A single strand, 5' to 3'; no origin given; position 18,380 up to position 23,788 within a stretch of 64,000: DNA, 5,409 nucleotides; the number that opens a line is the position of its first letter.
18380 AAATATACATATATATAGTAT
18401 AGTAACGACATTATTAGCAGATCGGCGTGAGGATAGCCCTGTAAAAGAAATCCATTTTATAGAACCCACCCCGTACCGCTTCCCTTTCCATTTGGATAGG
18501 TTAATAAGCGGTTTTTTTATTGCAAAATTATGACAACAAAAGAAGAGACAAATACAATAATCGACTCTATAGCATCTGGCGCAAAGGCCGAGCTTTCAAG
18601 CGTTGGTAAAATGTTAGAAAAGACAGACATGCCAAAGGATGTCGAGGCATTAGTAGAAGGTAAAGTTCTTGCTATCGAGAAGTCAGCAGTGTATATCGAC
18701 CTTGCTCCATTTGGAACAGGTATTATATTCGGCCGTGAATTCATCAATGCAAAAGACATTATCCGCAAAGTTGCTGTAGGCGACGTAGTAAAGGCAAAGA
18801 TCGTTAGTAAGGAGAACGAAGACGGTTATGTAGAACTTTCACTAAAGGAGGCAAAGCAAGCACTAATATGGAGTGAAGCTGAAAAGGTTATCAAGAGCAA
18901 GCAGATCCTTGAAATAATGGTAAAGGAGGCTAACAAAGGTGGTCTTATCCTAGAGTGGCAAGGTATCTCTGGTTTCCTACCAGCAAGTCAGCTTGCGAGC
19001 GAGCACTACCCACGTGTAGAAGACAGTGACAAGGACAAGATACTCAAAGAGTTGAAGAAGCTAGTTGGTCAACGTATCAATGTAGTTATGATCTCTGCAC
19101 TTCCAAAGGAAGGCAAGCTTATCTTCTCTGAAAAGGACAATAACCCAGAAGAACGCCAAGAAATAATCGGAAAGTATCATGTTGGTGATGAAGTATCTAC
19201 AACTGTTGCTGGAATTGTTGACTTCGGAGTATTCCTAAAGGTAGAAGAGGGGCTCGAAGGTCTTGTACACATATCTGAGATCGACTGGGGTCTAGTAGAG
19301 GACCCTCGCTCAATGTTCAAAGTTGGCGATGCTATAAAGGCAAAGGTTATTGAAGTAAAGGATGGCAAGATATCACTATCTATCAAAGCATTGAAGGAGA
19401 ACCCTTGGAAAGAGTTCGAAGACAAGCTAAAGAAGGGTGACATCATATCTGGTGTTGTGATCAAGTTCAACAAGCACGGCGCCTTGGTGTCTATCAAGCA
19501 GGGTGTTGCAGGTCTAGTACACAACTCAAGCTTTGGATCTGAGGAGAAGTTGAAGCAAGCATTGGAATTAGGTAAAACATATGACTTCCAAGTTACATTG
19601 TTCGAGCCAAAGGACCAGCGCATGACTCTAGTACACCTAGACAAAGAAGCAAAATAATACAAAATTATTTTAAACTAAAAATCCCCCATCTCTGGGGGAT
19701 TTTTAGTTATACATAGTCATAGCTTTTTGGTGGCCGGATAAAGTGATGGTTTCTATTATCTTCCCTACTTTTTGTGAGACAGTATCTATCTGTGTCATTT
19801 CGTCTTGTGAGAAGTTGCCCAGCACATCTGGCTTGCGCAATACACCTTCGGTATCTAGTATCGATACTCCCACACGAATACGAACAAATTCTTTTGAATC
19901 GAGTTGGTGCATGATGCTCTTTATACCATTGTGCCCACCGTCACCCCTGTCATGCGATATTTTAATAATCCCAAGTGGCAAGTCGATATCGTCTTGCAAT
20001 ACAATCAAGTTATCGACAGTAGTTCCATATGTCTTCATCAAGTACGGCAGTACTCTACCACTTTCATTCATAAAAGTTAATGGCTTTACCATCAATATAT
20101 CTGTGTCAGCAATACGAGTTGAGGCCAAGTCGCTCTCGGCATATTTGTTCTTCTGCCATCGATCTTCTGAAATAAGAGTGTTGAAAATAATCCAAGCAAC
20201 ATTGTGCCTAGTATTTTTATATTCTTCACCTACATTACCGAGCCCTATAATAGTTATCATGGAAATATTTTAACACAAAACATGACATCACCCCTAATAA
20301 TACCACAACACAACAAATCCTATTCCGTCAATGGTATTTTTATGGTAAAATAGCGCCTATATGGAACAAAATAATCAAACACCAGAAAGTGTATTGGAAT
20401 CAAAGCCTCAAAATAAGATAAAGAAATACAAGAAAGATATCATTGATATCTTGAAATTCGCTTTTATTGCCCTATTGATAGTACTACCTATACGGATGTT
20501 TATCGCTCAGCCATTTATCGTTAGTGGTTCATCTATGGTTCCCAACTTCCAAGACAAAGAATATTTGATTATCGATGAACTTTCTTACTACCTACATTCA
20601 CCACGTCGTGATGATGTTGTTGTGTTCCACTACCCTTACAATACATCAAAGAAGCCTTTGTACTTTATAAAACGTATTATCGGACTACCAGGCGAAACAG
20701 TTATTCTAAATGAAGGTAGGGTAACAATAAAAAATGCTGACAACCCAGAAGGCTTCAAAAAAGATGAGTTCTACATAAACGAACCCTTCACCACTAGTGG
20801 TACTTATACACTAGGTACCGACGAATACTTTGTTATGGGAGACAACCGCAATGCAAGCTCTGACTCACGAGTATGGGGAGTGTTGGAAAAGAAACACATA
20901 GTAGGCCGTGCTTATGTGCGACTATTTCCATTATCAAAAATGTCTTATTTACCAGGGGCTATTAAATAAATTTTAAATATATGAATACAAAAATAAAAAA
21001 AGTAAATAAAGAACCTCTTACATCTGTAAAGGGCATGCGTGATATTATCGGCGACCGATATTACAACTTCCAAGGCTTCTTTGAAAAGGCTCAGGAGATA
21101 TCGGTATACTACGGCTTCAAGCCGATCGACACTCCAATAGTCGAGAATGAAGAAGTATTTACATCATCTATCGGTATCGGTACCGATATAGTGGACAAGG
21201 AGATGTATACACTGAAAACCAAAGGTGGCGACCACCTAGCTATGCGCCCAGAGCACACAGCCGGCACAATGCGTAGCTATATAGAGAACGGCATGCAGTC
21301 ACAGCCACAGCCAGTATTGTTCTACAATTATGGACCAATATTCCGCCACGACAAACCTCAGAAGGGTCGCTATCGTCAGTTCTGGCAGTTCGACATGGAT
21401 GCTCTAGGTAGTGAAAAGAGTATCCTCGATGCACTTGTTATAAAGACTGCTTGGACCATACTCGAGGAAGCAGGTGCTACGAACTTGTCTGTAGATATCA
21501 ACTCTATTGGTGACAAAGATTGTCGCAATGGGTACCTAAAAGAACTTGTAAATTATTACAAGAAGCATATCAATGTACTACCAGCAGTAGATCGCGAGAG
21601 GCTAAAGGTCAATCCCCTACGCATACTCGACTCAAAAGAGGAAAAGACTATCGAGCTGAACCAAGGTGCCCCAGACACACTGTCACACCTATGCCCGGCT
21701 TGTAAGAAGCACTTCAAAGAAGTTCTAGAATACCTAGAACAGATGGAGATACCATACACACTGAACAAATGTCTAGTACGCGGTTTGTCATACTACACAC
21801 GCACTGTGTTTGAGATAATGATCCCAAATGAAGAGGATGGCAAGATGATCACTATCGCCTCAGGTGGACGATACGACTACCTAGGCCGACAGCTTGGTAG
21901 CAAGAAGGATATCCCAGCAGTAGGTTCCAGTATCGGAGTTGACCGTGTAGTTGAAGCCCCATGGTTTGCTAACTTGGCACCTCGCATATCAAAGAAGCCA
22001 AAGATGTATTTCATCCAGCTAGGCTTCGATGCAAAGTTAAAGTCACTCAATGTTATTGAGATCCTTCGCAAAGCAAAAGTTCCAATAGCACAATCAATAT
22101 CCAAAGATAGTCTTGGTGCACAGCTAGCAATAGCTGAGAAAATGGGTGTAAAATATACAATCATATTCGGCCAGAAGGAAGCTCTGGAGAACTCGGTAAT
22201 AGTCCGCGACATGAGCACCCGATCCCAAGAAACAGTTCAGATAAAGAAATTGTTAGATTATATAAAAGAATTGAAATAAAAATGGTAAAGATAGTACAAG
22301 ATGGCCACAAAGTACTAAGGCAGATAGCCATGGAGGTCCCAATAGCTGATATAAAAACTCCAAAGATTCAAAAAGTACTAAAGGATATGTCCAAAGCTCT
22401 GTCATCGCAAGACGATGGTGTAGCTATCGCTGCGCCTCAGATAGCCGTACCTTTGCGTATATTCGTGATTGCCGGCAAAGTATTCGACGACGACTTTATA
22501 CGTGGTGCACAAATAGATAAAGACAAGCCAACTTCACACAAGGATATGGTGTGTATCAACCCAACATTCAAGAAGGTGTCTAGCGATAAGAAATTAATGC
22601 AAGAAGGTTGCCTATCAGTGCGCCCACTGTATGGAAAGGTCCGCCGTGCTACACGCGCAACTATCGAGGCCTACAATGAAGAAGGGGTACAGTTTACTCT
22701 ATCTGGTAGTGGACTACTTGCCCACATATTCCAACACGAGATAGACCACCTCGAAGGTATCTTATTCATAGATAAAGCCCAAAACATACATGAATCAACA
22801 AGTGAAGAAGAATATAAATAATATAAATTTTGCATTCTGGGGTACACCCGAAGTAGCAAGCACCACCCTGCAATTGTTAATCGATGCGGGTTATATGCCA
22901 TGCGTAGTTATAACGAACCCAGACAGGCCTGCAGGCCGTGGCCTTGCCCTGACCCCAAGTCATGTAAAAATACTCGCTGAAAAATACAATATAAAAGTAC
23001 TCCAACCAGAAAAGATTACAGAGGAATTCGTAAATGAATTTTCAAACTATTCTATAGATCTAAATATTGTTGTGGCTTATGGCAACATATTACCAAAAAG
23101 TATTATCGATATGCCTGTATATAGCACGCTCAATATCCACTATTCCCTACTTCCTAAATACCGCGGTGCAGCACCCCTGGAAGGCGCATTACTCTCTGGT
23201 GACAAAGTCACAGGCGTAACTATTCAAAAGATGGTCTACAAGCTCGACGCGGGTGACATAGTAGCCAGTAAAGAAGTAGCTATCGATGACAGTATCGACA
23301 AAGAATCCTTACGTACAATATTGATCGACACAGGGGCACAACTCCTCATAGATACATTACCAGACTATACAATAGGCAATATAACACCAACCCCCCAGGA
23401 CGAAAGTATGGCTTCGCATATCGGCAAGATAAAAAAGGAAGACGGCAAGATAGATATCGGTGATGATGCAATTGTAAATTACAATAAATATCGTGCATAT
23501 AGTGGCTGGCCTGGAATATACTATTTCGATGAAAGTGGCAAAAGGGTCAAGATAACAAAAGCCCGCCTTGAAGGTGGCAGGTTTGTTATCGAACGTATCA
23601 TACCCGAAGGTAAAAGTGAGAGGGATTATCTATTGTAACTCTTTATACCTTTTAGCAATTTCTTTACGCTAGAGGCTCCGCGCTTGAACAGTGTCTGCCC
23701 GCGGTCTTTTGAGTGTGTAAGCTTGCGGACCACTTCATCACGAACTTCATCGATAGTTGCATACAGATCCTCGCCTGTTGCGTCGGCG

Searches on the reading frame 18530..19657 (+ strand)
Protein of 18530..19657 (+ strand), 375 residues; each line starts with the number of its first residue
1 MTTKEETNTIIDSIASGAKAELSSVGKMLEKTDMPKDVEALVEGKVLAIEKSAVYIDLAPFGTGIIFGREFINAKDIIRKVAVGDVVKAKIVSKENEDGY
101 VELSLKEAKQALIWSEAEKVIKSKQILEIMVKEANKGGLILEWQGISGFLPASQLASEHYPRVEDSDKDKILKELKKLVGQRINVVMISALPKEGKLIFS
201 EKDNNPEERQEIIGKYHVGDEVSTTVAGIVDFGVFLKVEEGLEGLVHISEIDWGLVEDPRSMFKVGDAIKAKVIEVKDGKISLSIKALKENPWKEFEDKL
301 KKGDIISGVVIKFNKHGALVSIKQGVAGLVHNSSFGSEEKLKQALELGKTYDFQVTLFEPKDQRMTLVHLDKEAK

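Call 9: search_protein_families(library=pfam, proteins=[window:18530-19657:+], max_evalue=0.001)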
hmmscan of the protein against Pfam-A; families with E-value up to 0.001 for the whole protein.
window:18530-19657:+ (375 aa): 4 families
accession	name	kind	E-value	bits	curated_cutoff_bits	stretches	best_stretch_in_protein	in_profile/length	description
PF00575.29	S1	-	2.9e-36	124.1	22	3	216-286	2-74/74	S1 RNA binding domain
PF23459.1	S1_RRP5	-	1.4e-08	35.6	27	0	300-350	1-53/72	RRP5 S1 domain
PF21710.3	Spt6_S1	-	2.4e-07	31.4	27.5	0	219-285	17-84/91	Spt6, S1/OB domain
PF21543.3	CvfB_2nd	-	3.1e-06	27.5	27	0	257-286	49-75/76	Virulence regulatory factor CvfB, second domain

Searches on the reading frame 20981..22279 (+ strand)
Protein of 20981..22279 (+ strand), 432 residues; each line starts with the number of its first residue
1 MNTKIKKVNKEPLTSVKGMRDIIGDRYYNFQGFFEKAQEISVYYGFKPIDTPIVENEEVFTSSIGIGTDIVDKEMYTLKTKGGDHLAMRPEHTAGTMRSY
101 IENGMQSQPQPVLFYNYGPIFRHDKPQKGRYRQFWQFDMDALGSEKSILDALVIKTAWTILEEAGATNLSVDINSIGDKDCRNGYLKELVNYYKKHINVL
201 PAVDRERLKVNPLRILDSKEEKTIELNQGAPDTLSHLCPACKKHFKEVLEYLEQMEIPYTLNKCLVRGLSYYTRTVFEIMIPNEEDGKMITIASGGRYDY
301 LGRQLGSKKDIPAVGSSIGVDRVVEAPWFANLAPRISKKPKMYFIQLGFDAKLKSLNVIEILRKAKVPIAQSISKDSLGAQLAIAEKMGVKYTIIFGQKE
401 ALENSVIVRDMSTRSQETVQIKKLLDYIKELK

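Call 9: search_protein_families(library=pfam, proteins=[window:20981-22279:+], max_evalue=0.001)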
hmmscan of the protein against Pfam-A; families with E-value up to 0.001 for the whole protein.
window:20981-22279:+ (432 aa): 3 families
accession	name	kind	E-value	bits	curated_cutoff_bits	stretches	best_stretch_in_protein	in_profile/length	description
PF13393.11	tRNA-synt_His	-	5e-27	95.4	25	1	19-323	2-308/308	Histidyl-tRNA synthetase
PF00587.30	tRNA-synt_2b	-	1.1e-12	48.8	29.3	1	76-308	1-148/179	tRNA synthetase class II core domain (G, H, P, S and T)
PF03129.25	HGTP_anticodon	-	1.8e-12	47.7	21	1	356-431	19-94/94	Anticodon binding domain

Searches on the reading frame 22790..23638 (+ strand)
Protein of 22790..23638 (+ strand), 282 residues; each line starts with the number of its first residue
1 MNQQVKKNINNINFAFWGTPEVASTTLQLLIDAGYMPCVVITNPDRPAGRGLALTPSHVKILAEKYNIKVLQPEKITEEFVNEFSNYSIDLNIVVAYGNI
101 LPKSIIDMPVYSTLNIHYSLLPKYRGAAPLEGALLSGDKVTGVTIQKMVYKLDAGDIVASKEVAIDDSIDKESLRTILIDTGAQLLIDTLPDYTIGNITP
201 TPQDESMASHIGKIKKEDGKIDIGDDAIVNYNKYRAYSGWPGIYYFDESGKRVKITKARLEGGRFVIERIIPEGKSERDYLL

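Call 56: search_protein_families(library=pfam, proteins=[window:22790-23638:+], max_evalue=0.001)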
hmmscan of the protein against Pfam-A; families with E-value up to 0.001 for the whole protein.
window:22790-23638:+ (282 aa): 2 families
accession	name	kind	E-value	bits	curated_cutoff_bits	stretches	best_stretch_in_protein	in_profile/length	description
PF00551.24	Formyl_trans_N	-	4.2e-34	118.3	26.1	1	37-189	30-180/181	Formyl transferase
PF02911.23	Formyl_trans_C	-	6e-07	30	21.1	1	213-261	1-48/100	Formyl transferase, C-terminal domain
